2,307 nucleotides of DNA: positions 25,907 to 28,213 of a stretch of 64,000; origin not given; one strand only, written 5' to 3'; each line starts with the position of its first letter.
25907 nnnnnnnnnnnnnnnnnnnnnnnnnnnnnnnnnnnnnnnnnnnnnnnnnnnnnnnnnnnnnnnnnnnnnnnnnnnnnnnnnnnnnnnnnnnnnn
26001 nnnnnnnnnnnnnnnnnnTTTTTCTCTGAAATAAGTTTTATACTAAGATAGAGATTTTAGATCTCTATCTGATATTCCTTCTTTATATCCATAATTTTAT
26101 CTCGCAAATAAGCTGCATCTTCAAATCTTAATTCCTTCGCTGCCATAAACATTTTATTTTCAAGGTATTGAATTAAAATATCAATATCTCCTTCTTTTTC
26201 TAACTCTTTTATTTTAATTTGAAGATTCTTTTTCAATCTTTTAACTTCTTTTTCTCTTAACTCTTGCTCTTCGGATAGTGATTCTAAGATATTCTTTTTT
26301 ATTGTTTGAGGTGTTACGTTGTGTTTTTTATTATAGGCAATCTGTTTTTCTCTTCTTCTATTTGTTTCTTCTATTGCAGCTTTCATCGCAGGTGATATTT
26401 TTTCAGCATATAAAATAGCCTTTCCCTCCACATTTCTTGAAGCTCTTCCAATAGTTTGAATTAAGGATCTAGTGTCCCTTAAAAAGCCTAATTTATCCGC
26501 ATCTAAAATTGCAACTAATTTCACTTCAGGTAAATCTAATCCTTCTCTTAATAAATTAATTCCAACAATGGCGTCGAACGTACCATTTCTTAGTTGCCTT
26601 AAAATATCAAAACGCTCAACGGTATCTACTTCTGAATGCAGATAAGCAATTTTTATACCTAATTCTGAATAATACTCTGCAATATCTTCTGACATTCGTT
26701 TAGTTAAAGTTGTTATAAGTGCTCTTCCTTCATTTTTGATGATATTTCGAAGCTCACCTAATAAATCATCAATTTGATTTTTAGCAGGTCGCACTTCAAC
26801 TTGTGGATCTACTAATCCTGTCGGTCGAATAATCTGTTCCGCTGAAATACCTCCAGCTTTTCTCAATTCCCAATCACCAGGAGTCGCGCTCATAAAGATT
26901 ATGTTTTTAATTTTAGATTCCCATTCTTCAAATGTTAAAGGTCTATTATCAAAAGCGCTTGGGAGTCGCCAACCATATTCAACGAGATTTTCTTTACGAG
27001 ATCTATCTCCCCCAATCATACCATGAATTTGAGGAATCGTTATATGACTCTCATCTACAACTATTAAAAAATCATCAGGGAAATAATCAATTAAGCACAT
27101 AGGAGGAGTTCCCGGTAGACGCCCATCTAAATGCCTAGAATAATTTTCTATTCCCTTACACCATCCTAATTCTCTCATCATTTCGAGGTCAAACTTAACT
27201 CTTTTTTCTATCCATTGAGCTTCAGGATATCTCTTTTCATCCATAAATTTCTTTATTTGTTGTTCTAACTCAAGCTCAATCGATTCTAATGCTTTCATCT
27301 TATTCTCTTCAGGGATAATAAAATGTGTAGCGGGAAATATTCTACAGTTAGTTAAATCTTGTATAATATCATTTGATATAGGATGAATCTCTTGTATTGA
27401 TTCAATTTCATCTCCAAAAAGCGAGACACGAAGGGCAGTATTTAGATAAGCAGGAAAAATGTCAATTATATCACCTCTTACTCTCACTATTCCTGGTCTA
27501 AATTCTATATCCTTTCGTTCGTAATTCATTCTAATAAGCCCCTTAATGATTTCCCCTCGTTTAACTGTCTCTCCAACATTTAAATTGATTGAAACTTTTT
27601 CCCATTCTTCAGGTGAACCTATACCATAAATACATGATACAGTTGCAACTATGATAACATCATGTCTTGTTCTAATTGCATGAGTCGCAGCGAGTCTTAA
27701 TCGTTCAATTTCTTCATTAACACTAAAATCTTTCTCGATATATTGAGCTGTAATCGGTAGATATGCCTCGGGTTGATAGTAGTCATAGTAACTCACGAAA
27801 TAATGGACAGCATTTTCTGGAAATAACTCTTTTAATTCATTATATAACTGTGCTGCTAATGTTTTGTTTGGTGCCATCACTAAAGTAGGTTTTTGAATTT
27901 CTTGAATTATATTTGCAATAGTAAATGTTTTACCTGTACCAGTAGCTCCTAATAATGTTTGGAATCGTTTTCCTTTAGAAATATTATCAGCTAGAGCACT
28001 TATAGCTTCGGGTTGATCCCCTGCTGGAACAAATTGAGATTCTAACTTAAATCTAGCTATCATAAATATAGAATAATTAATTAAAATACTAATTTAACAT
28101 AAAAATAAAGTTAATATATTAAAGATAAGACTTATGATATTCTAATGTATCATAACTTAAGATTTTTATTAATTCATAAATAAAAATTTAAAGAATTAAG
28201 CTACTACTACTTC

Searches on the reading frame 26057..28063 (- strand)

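Call 13: search_protein_families(library=pfam, proteins=[window:26057-28063:-], max_evalue=0.00001)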
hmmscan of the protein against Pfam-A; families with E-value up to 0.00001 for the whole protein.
window:26057-28063:- (668 aa): 6 families
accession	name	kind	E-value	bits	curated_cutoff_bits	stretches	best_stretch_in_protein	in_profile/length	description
PF17757.6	UvrB_inter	-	5.9e-33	113.3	22.9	1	159-248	1-91/91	UvrB interaction domain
PF12344.14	UvrB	-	6.8e-21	74.3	27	1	551-592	1-42/43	Ultra-violet resistance protein B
PF00271.37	Helicase_C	-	1.3e-18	67.7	23.5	1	438-544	6-109/110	Helicase conserved C-terminal domain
PF04851.21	ResIII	-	4.9e-12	46.5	22.5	1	16-87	7-85/164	Type III restriction enzyme, res subunit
PF00270.35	DEAD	-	3.8e-08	33.7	26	0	30-83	13-71/167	DEAD/DEAH box helicase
PF13401.12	AAA_22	-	4.9e-06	27.3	27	0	30-138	3-89/130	AAA domain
